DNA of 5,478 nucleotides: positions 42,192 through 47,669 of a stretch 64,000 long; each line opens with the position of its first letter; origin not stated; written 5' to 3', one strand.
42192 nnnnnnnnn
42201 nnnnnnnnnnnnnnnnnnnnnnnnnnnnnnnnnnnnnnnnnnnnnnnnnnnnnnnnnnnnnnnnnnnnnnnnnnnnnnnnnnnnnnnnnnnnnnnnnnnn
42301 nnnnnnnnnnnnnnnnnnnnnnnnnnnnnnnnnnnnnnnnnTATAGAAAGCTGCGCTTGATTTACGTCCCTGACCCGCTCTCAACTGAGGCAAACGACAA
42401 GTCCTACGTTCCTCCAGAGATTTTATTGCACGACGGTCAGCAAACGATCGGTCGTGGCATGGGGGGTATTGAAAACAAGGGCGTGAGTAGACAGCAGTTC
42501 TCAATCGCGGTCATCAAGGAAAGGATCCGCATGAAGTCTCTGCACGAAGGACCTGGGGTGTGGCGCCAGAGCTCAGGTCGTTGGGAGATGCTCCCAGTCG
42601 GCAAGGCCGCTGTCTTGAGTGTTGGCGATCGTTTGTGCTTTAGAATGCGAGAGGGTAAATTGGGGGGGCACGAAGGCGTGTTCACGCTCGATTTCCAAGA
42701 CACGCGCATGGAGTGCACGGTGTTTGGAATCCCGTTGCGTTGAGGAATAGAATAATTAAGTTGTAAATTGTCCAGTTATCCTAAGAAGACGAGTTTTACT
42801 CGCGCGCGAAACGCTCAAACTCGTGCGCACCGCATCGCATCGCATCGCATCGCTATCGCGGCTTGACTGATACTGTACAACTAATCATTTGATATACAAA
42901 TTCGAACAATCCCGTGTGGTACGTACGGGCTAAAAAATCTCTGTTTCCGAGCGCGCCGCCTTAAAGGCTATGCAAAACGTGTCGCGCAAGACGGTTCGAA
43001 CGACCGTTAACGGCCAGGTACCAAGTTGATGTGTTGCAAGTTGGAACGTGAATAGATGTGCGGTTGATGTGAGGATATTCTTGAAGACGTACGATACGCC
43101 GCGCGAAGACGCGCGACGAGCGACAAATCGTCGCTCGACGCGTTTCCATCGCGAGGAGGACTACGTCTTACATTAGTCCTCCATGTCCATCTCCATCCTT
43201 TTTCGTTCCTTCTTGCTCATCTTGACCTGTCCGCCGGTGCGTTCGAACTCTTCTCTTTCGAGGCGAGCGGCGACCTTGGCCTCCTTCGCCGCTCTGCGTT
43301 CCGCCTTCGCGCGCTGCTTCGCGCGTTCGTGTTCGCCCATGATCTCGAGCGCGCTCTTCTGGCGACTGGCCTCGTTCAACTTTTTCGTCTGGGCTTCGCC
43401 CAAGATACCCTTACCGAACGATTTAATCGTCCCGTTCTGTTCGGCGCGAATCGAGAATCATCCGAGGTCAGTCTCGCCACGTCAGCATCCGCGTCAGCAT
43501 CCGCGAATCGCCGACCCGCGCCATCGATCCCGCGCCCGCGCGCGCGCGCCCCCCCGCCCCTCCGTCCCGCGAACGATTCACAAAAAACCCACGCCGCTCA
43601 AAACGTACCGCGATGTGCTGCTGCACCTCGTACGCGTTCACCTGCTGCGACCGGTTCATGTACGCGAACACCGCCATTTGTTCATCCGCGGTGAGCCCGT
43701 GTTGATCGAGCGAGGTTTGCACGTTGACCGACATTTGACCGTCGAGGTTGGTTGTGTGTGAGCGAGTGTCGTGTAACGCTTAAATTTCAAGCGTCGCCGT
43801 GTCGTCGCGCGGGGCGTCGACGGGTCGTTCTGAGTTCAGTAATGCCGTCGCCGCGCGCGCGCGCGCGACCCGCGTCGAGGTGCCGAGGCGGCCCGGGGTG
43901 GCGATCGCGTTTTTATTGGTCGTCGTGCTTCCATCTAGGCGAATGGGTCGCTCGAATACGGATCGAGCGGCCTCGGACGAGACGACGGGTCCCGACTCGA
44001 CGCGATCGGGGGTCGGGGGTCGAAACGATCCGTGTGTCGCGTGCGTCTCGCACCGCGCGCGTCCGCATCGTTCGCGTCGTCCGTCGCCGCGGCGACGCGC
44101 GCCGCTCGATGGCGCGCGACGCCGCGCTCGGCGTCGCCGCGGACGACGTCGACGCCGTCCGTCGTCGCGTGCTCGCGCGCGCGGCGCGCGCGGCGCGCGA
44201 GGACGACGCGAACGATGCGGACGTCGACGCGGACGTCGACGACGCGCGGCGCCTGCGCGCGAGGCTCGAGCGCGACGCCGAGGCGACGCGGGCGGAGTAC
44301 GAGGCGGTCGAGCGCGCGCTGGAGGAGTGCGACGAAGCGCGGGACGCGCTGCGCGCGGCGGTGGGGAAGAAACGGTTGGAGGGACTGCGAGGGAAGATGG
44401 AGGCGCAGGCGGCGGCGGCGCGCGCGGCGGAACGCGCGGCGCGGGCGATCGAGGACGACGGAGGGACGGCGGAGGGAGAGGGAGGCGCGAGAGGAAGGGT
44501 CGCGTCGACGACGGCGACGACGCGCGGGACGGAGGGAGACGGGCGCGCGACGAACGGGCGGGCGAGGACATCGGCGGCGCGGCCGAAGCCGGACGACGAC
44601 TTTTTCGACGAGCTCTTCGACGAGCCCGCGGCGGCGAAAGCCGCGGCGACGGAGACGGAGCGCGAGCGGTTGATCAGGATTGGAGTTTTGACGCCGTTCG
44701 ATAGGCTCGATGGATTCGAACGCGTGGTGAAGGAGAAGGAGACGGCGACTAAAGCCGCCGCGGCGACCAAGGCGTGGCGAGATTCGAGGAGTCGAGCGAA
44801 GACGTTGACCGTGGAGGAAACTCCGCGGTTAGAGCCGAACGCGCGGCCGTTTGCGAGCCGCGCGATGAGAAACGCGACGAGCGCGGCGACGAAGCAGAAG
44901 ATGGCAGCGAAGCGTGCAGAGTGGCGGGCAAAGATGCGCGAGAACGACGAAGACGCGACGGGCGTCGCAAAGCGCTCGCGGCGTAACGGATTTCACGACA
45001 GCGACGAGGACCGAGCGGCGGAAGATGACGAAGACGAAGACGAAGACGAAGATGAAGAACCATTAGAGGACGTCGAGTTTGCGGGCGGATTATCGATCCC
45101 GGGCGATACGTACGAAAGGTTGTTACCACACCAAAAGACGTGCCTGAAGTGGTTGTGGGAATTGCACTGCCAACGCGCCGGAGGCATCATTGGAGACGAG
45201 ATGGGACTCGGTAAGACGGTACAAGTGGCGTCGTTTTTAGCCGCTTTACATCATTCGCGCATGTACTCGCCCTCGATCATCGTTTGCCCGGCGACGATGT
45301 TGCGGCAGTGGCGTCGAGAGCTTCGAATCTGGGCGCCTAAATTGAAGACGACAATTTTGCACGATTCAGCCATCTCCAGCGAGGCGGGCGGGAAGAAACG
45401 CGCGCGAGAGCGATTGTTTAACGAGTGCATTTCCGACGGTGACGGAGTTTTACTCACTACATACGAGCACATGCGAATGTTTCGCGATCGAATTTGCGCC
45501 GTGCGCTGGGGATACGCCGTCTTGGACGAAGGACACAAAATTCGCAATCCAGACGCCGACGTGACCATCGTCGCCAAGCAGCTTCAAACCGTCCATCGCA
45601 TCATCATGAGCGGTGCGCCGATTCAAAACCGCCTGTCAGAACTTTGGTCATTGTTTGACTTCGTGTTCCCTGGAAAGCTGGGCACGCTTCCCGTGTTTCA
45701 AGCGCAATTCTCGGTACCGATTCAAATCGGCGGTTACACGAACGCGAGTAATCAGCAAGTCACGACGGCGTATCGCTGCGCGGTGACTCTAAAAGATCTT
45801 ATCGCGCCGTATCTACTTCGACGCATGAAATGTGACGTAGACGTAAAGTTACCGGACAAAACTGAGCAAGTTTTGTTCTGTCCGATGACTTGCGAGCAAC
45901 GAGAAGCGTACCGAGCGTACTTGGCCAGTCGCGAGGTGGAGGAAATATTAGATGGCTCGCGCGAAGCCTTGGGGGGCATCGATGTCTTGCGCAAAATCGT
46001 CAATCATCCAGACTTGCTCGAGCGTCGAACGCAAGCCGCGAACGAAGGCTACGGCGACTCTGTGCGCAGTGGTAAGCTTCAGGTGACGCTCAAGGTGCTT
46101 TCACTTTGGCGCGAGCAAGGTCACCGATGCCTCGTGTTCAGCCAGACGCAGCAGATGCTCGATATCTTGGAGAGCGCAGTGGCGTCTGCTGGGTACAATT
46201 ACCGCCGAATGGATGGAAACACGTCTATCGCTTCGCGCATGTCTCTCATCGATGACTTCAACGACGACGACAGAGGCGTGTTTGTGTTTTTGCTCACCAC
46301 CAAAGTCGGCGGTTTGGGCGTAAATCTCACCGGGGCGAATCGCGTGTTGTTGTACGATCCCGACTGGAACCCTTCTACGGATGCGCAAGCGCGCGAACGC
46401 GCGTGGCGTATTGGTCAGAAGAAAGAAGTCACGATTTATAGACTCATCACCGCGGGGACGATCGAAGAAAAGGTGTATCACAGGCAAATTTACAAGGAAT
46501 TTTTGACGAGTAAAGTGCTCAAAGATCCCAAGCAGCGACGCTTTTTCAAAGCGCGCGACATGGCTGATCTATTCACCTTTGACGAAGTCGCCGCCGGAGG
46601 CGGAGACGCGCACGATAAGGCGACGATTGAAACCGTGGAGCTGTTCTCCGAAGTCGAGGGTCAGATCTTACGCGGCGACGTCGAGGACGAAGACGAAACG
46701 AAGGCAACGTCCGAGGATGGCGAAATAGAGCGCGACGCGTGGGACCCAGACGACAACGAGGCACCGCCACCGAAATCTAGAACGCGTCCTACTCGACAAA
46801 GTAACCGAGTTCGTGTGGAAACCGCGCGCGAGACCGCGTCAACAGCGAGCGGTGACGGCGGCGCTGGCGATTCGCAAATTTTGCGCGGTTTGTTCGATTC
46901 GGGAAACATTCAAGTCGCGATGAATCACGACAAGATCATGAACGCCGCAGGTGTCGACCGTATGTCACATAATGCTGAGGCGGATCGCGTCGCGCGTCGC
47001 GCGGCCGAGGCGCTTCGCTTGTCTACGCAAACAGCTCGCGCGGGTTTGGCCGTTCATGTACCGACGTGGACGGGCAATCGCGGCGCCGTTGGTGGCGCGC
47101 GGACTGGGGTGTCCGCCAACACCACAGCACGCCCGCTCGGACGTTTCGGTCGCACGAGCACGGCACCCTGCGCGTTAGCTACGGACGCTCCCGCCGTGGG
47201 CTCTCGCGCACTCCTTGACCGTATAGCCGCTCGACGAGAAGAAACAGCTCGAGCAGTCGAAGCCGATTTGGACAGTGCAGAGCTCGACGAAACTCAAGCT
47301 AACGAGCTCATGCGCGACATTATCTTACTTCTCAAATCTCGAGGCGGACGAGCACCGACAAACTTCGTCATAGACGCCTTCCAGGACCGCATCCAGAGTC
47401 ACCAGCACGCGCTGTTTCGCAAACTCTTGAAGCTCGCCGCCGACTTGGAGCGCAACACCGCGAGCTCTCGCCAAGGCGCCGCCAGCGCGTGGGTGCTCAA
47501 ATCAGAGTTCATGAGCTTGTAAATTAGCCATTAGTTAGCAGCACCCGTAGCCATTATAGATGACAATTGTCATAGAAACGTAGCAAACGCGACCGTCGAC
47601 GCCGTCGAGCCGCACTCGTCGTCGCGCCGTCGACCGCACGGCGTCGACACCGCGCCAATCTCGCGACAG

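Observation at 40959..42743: P2X-receptor-like channel fused to a C-terminal FHA-like domain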

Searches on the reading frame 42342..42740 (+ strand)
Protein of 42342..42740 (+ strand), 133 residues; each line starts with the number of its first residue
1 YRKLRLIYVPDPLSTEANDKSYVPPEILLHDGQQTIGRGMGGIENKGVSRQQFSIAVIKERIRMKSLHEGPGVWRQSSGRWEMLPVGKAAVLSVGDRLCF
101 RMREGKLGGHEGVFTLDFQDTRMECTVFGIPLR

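Call 31: search_solved_structures(query=A2, max_evalue=10, show_alignments=5)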
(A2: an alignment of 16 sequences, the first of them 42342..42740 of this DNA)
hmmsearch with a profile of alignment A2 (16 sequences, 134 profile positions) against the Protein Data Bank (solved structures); distinct sequences matched with E-value up to 10: 13.
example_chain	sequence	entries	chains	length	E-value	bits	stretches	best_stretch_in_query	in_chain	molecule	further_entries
5w7w_T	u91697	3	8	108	0.00026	23.8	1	21-105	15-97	Aprataxin and PNK-like factor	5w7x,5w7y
5e50_A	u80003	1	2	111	0.00038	23.3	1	21-105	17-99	Aprataxin and PNK-like factor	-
2w3o_A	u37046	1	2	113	0.012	18.5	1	33-102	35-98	BIFUNCTIONAL POLYNUCLEOTIDE PHOSPHATASE/KINASE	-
2brf_A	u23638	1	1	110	0.015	18.2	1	33-101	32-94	BIFUNCTIONAL POLYNUCLEOTIDE PHOSPHATASE/KINASE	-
1ujx_A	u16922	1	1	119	0.041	16.7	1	33-102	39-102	polynucleotide kinase 3'-phosphatase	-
1yjm_A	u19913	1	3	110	0.047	16.5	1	33-101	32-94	Polynucleotide 5'-hydroxyl-kinase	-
1yj5_C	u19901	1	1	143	0.079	15.8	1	33-101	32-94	5' polynucleotide kinase-3' phosphatase FHA domain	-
6a8w_A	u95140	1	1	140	0.15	14.9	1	39-120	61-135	Vacuolar protein sorting-associated protein 64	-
3po8_A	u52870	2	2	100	1.1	12.2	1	24-85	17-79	Putative uncharacterized protein TB39.8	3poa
2lc1_A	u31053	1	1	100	1.1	12.1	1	24-85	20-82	Putative uncharacterized protein TB39.8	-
4h5u_A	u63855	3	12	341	1.4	11.8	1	28-67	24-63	Probable hydrolase NIT2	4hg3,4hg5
4hgd_A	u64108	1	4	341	1.4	11.7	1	28-67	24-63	Probable hydrolase NIT2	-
5lm1_A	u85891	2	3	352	1.9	11.3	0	42-106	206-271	Tyrosine-protein phosphatase non-receptor type 23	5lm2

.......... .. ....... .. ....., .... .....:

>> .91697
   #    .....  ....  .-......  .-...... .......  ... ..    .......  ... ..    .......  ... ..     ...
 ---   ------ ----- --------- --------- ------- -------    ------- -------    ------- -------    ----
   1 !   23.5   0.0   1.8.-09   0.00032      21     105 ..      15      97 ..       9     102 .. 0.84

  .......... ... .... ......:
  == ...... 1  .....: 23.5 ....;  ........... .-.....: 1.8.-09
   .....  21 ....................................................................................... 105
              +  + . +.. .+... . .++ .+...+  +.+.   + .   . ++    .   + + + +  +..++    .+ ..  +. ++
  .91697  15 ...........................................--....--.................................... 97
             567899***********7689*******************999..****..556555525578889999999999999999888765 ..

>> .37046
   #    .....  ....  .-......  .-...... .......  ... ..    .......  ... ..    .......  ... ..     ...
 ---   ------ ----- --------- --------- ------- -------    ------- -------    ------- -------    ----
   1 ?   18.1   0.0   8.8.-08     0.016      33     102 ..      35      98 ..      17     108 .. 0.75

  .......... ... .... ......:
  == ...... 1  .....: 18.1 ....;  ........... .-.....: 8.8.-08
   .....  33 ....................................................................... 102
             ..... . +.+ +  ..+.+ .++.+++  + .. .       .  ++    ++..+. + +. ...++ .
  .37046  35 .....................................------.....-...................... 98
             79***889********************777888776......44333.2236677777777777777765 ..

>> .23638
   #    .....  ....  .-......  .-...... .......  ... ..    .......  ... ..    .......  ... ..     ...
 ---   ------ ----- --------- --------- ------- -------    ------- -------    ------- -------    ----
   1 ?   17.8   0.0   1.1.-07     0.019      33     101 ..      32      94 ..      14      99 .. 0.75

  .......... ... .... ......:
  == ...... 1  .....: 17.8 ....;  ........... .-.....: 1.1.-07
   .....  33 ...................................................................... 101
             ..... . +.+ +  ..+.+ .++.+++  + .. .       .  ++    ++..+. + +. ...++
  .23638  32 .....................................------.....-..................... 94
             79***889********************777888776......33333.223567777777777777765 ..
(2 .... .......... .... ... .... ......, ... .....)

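Call 37: predict_structure(alignment_id=A2)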
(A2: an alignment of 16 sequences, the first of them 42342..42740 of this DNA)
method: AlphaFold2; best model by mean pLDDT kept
length: 133 residues; sequences in the alignment: 16
mean_pLDDT: 84.8   pTM: 0.76
mean pLDDT of the five models: 84.8, 84.5, 82.9, 81.8, 81.6
residues with pLDDT >= 90: 77; 70-90: 31; 50-70: 20; < 50: 5
segments of 3 or more residues with pLDDT < 50: none
pLDDT, mean of each block of 10 residues (from residue 1): 88 63 77 93 89 95 95 92 95 95 82 91 55 52
secondary structure, 60 per line:
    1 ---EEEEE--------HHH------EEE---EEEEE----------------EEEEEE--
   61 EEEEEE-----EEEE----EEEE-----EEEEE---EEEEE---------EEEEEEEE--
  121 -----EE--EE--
elements in order: E4-8 E26-28 E32-36 E53-58 E61-66 E72-75 E80-83 E89-93 E97-101 E111-118

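Call 39: fold_search(model_id=the predicted structure, library=pdb)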
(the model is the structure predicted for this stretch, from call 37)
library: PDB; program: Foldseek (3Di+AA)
matches with E <= 10: 759; with E <= 0.001: 23
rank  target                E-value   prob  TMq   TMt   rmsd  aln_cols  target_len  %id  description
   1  5w7w_A                1.4e-06  1.00  0.66  0.83   2.5       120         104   20  Crystal Structure of FHA domain of human APLF (released 2018-05-02)
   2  5w7x_A                2.1e-06  1.00  0.62  0.80   3.1       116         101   22  Crystal Structure of FHA domain of human APLF in complex with XRCC1 bisphospho peptide (released 2018-05-02)
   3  5e50_A                2.5e-06  1.00  0.61  0.73   3.4       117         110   19  APLF/XRCC4 complex (released 2015-11-18)
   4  5w7y_A                3.9e-06  1.00  0.62  0.78   3.1       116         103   22  Crystal Structure of FHA domain of human APLF in complex with XRCC1 monophosphorylated mutated peptide (released 2018-05-02)
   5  1yjm_A                4.6e-06  1.00  0.62  0.76   3.3       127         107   21  Crystal structure of the FHA domain of mouse polynucleotide kinase in complex with an XRCC4-derived phosphopeptide. (released 2005-03-15)
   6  5w7w_T                5.7e-06  1.00  0.65  0.81   2.3       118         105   20  Crystal Structure of FHA domain of human APLF (released 2018-05-02)
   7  5w7x_B                7.9e-06  1.00  0.61  0.78   3.3       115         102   20  Crystal Structure of FHA domain of human APLF in complex with XRCC1 bisphospho peptide (released 2018-05-02)
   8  1yjm_C                8.3e-06  1.00  0.62  0.79   2.4       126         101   20  Crystal structure of the FHA domain of mouse polynucleotide kinase in complex with an XRCC4-derived phosphopeptide. (released 2005-03-15)
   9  2w3o_A                1.4e-05  1.00  0.61  0.80   3.2       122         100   21  Crystal structure of the human PNKP FHA domain in complex with an XRCC1-derived phosphopeptide (released 2009-02-03)
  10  2brf                  1.9e-05  1.00  0.58  0.76   3.6       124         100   20  Crystal Structure of the FHA Domain of Human Polynucleotide Kinase 3' Phosphatase (released 2005-05-09)
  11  2w3o_B                2.1e-05  1.00  0.60  0.78   3.4       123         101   21  Crystal structure of the human PNKP FHA domain in complex with an XRCC1-derived phosphopeptide (released 2009-02-03)
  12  1ujx_MODEL_1_A        3.4e-05  1.00  0.59  0.65   3.4       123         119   21  The forkhead associated (FHA) domain like structure from mouse polynucleotide kinase 3'-phosphatase (released 2004-02-12)
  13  1yj5_C                4.2e-05  1.00  0.57  0.70   3.9       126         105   21  Molecular architecture of mammalian polynucleotide kinase, a DNA repair enzyme (released 2005-03-15)
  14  4jon_C                4.6e-04  1.00  0.49  0.54   6.3       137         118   14  Crystal structure of a centrosomal protein 170kDa, transcript variant beta (CEP170) from Homo sapiens at 2.15 A resolu (released 2013-04-17)
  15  3poa_A                5.4e-04  1.00  0.48  0.64   4.5       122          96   16  Structural and functional analysis of phosphothreonine-dependent FHA domain interactions (released 2011-01-26)
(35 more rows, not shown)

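Call 64: search_protein_families(library=pfam, alignment_id=A2, max_evalue=1)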
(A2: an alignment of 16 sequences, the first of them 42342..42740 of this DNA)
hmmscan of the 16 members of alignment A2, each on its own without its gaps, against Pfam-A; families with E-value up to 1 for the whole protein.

A. member 1, window:42342-42740:+ (133 aa): 0 families

B. families by the number of members that match (of 16 scanned): 4 families
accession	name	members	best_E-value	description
PF17913.6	FHA_2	3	0.068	FHA domain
PF01134.28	GIDA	1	0.015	Glucose inhibited division protein A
PF15475.11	UPF0444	1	0.061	Transmembrane protein C12orf23, UPF0444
PF16745.11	RsgA_N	1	0.16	RsgA N-terminal domain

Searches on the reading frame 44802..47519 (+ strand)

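Call 68: search_protein_families(library=pfam, proteins=[window:44802-47519:+], max_evalue=0.001)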
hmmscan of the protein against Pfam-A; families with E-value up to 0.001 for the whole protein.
window:44802-47519:+ (906 aa): 4 families
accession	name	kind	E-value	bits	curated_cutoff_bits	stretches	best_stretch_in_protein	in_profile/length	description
PF00176.29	SNF2-rel_dom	-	2.4e-76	257.1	24.9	1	110-405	1-290/290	SNF2-related domain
PF00271.37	Helicase_C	-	2.7e-24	86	23.5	1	426-538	3-110/110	Helicase conserved C-terminal domain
PF04851.21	ResIII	-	6.6e-07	29.8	22.5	1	107-273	4-162/164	Type III restriction enzyme, res subunit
PF13872.12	AAA_34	-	0.00017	21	27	1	104-229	51-156/306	P-loop containing NTP hydrolase pore-1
